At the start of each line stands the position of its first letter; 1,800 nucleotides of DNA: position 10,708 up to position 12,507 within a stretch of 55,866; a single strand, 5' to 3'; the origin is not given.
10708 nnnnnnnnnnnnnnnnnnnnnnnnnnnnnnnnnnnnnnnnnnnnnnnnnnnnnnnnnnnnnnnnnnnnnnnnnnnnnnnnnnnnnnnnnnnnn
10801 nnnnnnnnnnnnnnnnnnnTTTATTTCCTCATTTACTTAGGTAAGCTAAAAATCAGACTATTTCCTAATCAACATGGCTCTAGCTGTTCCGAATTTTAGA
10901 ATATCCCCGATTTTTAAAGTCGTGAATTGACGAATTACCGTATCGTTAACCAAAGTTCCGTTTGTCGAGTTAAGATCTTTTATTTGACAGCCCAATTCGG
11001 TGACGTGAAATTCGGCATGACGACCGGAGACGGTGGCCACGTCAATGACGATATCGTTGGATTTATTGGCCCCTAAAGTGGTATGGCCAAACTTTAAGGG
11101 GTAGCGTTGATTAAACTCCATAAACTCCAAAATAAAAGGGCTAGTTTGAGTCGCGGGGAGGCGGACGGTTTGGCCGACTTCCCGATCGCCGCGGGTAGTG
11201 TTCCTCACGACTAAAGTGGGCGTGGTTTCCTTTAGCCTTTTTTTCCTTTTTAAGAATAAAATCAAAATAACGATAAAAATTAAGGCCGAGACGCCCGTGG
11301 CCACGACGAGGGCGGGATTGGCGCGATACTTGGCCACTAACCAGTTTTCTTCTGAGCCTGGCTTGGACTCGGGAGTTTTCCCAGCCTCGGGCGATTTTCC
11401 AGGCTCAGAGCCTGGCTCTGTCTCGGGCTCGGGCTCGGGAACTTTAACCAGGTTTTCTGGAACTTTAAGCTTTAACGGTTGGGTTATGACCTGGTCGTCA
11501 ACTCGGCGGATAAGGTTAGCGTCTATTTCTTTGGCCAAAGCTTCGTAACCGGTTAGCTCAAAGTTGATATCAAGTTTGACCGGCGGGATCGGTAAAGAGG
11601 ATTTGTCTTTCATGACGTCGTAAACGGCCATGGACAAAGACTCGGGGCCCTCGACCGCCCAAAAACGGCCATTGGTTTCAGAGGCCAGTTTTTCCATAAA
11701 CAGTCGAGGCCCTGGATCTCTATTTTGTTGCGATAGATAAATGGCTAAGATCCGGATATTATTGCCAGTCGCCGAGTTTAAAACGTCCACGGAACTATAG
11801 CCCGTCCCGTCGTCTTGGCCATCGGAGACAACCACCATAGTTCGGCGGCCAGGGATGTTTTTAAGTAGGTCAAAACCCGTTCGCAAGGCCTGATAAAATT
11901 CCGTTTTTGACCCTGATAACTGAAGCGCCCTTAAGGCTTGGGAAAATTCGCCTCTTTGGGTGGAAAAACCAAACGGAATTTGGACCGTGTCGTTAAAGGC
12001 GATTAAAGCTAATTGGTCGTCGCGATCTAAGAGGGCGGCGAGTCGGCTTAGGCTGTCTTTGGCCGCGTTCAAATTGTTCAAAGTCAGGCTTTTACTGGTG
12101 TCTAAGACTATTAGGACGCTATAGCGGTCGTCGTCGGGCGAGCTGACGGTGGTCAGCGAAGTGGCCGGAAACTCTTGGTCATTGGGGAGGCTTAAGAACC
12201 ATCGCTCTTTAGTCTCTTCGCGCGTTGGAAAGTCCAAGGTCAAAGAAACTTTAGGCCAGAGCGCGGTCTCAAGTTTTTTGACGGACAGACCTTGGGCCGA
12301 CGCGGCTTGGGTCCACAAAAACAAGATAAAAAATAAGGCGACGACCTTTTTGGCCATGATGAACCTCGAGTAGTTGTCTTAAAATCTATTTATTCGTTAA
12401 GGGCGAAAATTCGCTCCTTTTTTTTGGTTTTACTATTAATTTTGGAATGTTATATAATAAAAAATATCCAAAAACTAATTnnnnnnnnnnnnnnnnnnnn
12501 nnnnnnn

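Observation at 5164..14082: Dense Ser/Thr signalling module: kinases, PP2Cs, three FHA proteins, a vWA-FHA protein and an FHA-protease fusion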

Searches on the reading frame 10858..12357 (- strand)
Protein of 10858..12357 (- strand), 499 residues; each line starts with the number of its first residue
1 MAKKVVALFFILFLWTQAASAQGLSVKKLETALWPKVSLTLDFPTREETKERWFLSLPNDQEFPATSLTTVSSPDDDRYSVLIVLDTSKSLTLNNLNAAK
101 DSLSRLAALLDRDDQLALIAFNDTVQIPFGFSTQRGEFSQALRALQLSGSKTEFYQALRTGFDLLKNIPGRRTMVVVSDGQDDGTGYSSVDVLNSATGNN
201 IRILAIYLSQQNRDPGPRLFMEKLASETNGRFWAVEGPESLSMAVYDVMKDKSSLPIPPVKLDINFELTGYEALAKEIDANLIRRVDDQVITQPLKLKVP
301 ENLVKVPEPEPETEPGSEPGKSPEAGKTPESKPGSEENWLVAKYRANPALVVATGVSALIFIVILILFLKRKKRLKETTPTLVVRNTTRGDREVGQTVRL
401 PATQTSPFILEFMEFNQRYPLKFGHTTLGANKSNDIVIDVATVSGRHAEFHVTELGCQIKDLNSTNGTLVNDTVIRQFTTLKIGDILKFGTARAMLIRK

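Call 4: search_protein_families(library=pfam, proteins=[window:10858-12357:-], max_evalue=0.01)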
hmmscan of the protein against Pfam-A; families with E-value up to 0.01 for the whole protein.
window:10858-12357:- (499 aa): 7 families
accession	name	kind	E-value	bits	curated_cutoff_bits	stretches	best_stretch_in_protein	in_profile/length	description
PF00498.31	FHA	-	7.2e-16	58.8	20.7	1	426-490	1-67/67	FHA domain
PF00092.34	VWA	-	1.3e-15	58.5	23.8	1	81-237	2-164/174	von Willebrand factor type A domain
PF13519.12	VWA_2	-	5.5e-15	56.4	27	1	81-181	1-107/107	von Willebrand factor type A domain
PF16697.10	Yop-YscD_cpl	-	6.9e-10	39.5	33.2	1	418-496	11-90/94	Inner membrane component of T3SS, cytoplasmic domain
PF13768.12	VWA_3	-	0.0012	19.3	27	0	81-231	3-152/155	von Willebrand factor type A domain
PF20088.4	DUF6480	-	0.0019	18.5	25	1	306-366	7-65/78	Family of unknown function (DUF6480)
PF05887.16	Trypan_PARP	-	0.0099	16.3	100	0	307-336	85-114/134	Procyclic acidic repetitive protein (PARP)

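Call 6: search_protein_families(library=padloc, proteins=[window:10858-12357:-], max_evalue=0.001)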
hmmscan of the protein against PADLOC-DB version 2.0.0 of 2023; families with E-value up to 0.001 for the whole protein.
window:10858-12357:- (499 aa): 0 families

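Call 7: search_protein_families(library=ncbifam, proteins=[window:10858-12357:-], max_evalue=0.001)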
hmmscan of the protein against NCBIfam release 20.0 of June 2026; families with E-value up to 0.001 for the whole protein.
window:10858-12357:- (499 aa): 4 families
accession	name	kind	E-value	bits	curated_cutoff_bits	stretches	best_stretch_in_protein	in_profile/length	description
NF049868.1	FhaB_Rv0019c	equivalog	2.5e-11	43.9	125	1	392-492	54-154/158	FHA domain-containing protein FhaB/FipA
TIGR03436.1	acidobact_VWFA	subfamily_domain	1.8e-10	40.8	81.25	1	79-233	67-265/324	VWA domain-containing protein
NF041660.2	oxygluDhInhib_OdhI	equivalog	5.2e-10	39.3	200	1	417-495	49-126/130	oxoglutarate dehydrogenase inhibitor Odhl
NF052573.1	HisKinEspAMyxo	equivalog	2.2e-07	29.3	1400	1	417-493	39-115/755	serine histidine kinase EspA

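Call 15: find_homologous_proteins(query=window:10858-12357:-, max_evalue=0.00001)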
Query window:10858-12357:- (499 aa): 8 proteins with E <= 0.00001 among 8000 candidates.
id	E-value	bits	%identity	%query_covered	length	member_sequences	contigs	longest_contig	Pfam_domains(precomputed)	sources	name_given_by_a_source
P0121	0.0e+0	1100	100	100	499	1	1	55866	PF00498.32,PF00092.35,PF13519.13,PF16697.11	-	-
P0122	6.2e-162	558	54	100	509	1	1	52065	PF00498.32,PF00092.35,PF13519.13,PF16697.11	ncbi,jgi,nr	ncbi:MAG: FHA domain-containing protein [Deltaproteobacteria bacterium]|jgi:Mg-chelatase subunit Chl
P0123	3.9e-142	492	50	100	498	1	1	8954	PF00498.32,PF00092.35,PF13519.13,PF16697.11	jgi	jgi:hypothetical protein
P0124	1.5e-116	408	43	99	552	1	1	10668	PF00498.32,PF00092.35,PF13519.13,PF16697.11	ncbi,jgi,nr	ncbi:MAG: FHA domain-containing protein [Deltaproteobacteria bacterium]|jgi:hypothetical protein|nr:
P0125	1.4e-81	293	38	57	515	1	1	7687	PF00498.32,PF00092.35,PF13519.13,PF16697.11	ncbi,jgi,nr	ncbi:MAG: VWA domain-containing protein [Candidatus Adiutrix sp.]|jgi:hypothetical protein|nr:VWA do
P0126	4.4e-81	291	39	57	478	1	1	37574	PF00498.32,PF00092.35,PF13519.13,PF16697.11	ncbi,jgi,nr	ncbi:MAG: VWA domain-containing protein [Candidatus Adiutrix sp.]|jgi:hypothetical protein|nr:VWA do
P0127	5.2e-60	221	30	50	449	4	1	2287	PF00498.32,PF00092.35,PF13519.13,PF16697.11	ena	-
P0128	3.8e-8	50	46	11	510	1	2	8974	PF13768.13,PF00498.32,PF00092.35,PF13519.13,PF16697.11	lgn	-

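Call 16: find_encoding_contigs(protein=P0122, flank=10000, max_places=3)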
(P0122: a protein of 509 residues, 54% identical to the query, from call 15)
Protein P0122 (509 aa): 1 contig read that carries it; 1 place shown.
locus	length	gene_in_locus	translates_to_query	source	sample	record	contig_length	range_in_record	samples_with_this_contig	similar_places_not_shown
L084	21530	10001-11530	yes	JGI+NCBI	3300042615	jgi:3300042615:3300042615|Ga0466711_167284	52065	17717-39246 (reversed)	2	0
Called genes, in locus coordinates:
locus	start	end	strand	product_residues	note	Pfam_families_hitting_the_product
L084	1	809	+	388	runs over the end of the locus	PF00155:Aminotran_1_2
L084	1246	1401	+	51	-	-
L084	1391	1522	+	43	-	-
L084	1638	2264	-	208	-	-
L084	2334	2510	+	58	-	-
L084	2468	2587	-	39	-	-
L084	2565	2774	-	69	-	-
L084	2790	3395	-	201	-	PF19865:DUF6338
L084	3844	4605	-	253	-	PF03747:ADP_ribosyl_GH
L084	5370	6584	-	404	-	PF14294:DUF4372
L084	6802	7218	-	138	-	-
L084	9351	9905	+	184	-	PF00089:Trypsin, PF13365:Trypsin_2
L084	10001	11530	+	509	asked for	PF00092:VWA, PF13519:VWA_2, PF16697:Yop-YscD_cpl, PF00498:FHA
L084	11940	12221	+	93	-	PF16697:Yop-YscD_cpl, PF00498:FHA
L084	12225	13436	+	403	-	PF00481:PP2C, PF13672:PP2C_2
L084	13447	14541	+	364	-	PF00069:Pkinase, PF07714:PK_Tyr_Ser-Thr, PF01636:APH (faint), PF03109:ABC1 (weak)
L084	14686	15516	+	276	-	PF13672:PP2C_2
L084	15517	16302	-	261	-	-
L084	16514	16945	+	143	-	PF00069:Pkinase, PF07714:PK_Tyr_Ser-Thr (weak)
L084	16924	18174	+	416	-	PF00069:Pkinase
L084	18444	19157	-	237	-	-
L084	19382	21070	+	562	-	PF00069:Pkinase, PF07714:PK_Tyr_Ser-Thr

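Call 17: find_encoding_contigs(protein=P0126, flank=10000, max_places=3)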
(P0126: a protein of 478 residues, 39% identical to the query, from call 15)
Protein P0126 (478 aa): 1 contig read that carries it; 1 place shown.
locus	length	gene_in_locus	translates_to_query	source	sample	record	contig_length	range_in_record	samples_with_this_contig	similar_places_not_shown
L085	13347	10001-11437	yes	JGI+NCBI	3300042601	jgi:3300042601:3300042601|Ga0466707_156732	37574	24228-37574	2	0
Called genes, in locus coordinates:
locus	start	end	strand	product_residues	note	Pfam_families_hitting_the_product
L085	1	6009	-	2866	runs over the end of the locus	PF10091:Glycoamylase, PF06165:GH94_b-supersand, PF17167:Glyco_hydro_94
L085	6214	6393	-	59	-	-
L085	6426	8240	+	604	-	PF00069:Pkinase, PF01636:APH (faint), PF07714:PK_Tyr_Ser-Thr, PF03109:ABC1 (weak), PF03781:FGE-sulfatase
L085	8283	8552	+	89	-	-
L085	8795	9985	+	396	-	PF16697:Yop-YscD_cpl, PF00498:FHA, PF00089:Trypsin, PF13365:Trypsin_2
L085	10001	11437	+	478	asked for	PF00092:VWA, PF13519:VWA_2, PF16697:Yop-YscD_cpl, PF00498:FHA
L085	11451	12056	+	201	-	PF16697:Yop-YscD_cpl, PF00498:FHA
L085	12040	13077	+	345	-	PF13672:PP2C_2, PF00481:PP2C (faint)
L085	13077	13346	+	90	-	?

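Call 18: find_encoding_contigs(protein=P0125, flank=10000, max_places=3)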
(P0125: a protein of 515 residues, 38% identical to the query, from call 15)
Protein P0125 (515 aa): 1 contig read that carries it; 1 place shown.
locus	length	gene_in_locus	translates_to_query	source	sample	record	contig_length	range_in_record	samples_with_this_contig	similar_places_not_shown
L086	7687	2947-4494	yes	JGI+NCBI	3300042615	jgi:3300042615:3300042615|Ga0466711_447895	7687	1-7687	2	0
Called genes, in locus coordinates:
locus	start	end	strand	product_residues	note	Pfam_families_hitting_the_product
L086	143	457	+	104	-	-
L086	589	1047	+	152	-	-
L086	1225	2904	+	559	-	PF00498:FHA, PF16697:Yop-YscD_cpl, PF00498:FHA, PF00089:Trypsin, PF13365:Trypsin_2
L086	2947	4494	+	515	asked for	PF00092:VWA, PF13519:VWA_2, PF16697:Yop-YscD_cpl, PF00498:FHA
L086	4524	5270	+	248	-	PF12773:DZR (weak), PF13248:Zn_ribbon_3 (faint), PF16697:Yop-YscD_cpl, PF00498:FHA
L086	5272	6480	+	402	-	PF00481:PP2C (weak), PF13672:PP2C_2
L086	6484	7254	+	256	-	PF00481:PP2C (faint), PF13672:PP2C_2, PF07228:SpoIIE (faint)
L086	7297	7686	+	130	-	PF00069:Pkinase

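Call 41: find_related_loci(query=A2, collection=metagenome_contigs, flank=10000)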
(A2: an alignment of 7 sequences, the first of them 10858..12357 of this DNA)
Query A2 (499 aa) in metagenome_contigs; peptide patterns used: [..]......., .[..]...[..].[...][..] (x = any residue, [..] = any of these).
600 stretches matched a pattern (row limit reached: there are more); 486 encode a relative of the query (tblastn E <= 1e-3); the best 80 are kept; 80 distinct loci.
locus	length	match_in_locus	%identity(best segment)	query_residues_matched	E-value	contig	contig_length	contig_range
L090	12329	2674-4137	21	5-493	4e-12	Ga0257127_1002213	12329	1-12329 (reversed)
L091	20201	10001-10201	50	426-493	2e-11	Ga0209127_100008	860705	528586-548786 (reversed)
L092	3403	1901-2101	50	426-493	2e-11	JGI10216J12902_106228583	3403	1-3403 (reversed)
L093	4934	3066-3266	50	426-493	4e-11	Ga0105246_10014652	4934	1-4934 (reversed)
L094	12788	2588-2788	50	426-493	4e-11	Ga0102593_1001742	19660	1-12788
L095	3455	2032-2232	49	426-493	7e-11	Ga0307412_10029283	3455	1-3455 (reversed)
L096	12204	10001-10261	37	410-496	7e-10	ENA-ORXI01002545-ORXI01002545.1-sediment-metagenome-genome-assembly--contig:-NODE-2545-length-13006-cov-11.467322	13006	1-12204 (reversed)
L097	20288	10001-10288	37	390-493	8e-10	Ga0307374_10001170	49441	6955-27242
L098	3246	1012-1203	48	426-490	1e-9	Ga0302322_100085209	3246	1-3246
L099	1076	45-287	41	409-489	9e-10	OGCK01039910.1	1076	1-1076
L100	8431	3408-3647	36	417-497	2e-9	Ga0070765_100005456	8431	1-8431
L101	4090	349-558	44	420-490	2e-9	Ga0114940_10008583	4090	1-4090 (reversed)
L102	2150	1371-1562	48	426-490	2e-9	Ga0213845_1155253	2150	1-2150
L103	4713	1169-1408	37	417-497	2e-9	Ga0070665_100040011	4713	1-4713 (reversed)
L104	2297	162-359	39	426-491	2e-9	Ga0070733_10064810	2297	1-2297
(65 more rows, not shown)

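Call 73: search_solved_structures(query=A2, max_evalue=0.01, show_alignments=1)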
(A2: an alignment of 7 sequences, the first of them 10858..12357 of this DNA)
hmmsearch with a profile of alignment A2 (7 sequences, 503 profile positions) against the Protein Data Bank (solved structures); distinct sequences matched with E-value up to 0.01: 67 (the best 60 are shown).
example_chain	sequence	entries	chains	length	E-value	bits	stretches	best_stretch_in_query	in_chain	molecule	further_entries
2fez_A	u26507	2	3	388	3.3e-12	49.4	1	406-491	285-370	Probable regulatory protein embR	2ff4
2kb3_A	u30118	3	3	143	4.3e-12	49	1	419-494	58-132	Oxoglutarate dehydrogenase inhibitor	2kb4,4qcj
8p5x_G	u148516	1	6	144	4.4e-12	48.9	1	419-494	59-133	Oxoglutarate dehydrogenase inhibitor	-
6i2q_B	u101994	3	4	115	5.1e-12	48.7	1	419-495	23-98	Glycogen accumulation regulator GarA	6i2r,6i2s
8p5r_G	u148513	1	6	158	6.2e-12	48.5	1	419-495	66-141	Glycogen accumulation regulator GarA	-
2aff_A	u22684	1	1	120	7.5e-12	48.2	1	421-491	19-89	Antigen KI-67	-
1r21_A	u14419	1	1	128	8.9e-12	47.9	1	421-491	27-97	Antigen Ki-67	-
2kkl_A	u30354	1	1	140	9.7e-12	47.8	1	419-495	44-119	Uncharacterized protein Mb1858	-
2kfu_A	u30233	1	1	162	1.4e-11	47.3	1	419-495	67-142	Rv1827 pThr 22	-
6i2p_D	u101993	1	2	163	1.4e-11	47.3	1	419-495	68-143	Glycogen accumulation regulator GarA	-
7rj3_A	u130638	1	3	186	1.8e-11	46.9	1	419-495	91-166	Glycogen accumulation regulator GarA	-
3po8_A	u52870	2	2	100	5e-11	45.5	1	419-500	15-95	Putative uncharacterized protein TB39.8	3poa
2lc1_A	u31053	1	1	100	5e-11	45.5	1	419-500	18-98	Putative uncharacterized protein TB39.8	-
3oun_A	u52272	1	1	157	3.7e-10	42.6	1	419-498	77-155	Putative uncharacterized protein TB39.8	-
6hc1_A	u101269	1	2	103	5.6e-10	42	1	419-494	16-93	GGDEF domain protein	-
5a8i_A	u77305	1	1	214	1.3e-08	37.5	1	428-484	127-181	ARNA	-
5a8j_A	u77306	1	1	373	1.1e-05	27.8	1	78-267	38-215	VWA2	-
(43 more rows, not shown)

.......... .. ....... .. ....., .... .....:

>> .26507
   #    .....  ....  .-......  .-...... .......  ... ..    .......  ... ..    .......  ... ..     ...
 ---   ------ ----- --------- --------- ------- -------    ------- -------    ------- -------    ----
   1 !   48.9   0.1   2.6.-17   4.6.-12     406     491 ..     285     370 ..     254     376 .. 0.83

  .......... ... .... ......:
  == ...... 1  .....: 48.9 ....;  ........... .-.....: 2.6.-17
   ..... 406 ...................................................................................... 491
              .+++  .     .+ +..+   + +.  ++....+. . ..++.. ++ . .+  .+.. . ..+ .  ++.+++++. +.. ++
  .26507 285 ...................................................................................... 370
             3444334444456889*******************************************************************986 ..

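Call 81: search_protein_families(library=pfam, proteins=[L084:18444-19157:-], max_evalue=5)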
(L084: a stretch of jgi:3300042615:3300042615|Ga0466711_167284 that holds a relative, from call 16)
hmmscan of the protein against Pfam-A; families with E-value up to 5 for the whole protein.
L084:18444-19157:- (237 aa): 2 families
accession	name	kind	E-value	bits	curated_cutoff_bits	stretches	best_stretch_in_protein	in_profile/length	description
PF15106.11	TMEM156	-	0.17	11.6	27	1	199-233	162-195/226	TMEM156 protein family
PF05518.16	Totivirus_coat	-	0.61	8.5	25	1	144-180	700-734/759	Totivirus coat protein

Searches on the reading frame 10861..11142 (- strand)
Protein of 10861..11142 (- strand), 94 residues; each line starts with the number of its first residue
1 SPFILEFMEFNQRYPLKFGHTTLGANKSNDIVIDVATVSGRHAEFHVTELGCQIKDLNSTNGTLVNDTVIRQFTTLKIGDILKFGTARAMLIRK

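Call 47: search_solved_structures(query=window:10861-11142:-, max_evalue=0.01, show_alignments=3)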
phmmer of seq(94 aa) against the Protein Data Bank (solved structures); distinct sequences matched with E-value up to 0.01: 26.
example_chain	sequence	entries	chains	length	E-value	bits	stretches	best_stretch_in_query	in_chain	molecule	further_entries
2kb3_A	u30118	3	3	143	7.2e-09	38.9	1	13-90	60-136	Oxoglutarate dehydrogenase inhibitor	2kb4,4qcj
8p5x_G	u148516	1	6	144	7.2e-09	38.9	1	13-90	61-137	Oxoglutarate dehydrogenase inhibitor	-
8p5r_G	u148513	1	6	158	5e-08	36.3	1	13-90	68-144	Glycogen accumulation regulator GarA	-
6i2q_B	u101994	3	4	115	3.9e-07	33.4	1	13-90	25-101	Glycogen accumulation regulator GarA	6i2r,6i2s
2fez_A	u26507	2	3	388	4.4e-07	33.2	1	11-83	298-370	Probable regulatory protein embR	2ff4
2kkl_A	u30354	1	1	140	1.1e-06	31.9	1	12-90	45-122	Uncharacterized protein Mb1858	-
2kfu_A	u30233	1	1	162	1.3e-06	31.7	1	12-90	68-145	Rv1827 pThr 22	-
6i2p_D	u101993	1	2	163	1.3e-06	31.7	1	12-90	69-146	Glycogen accumulation regulator GarA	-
7rj3_A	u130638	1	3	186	1.7e-06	31.4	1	12-90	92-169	Glycogen accumulation regulator GarA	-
6hc1_A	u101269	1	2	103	6.4e-06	29.5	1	12-86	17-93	GGDEF domain protein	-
2lc1_A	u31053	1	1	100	6.4e-06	29.5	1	12-88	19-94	Putative uncharacterized protein TB39.8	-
3po8_A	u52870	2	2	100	6.4e-06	29.5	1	12-88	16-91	Putative uncharacterized protein TB39.8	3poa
6hc0_B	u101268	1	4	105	6.8e-06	29.4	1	12-86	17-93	GGDEF domain protein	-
3oun_A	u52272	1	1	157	2.6e-05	27.6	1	12-88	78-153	Putative uncharacterized protein TB39.8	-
6hbz_A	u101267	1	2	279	4.3e-05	26.9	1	12-86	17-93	GGDEF domain protein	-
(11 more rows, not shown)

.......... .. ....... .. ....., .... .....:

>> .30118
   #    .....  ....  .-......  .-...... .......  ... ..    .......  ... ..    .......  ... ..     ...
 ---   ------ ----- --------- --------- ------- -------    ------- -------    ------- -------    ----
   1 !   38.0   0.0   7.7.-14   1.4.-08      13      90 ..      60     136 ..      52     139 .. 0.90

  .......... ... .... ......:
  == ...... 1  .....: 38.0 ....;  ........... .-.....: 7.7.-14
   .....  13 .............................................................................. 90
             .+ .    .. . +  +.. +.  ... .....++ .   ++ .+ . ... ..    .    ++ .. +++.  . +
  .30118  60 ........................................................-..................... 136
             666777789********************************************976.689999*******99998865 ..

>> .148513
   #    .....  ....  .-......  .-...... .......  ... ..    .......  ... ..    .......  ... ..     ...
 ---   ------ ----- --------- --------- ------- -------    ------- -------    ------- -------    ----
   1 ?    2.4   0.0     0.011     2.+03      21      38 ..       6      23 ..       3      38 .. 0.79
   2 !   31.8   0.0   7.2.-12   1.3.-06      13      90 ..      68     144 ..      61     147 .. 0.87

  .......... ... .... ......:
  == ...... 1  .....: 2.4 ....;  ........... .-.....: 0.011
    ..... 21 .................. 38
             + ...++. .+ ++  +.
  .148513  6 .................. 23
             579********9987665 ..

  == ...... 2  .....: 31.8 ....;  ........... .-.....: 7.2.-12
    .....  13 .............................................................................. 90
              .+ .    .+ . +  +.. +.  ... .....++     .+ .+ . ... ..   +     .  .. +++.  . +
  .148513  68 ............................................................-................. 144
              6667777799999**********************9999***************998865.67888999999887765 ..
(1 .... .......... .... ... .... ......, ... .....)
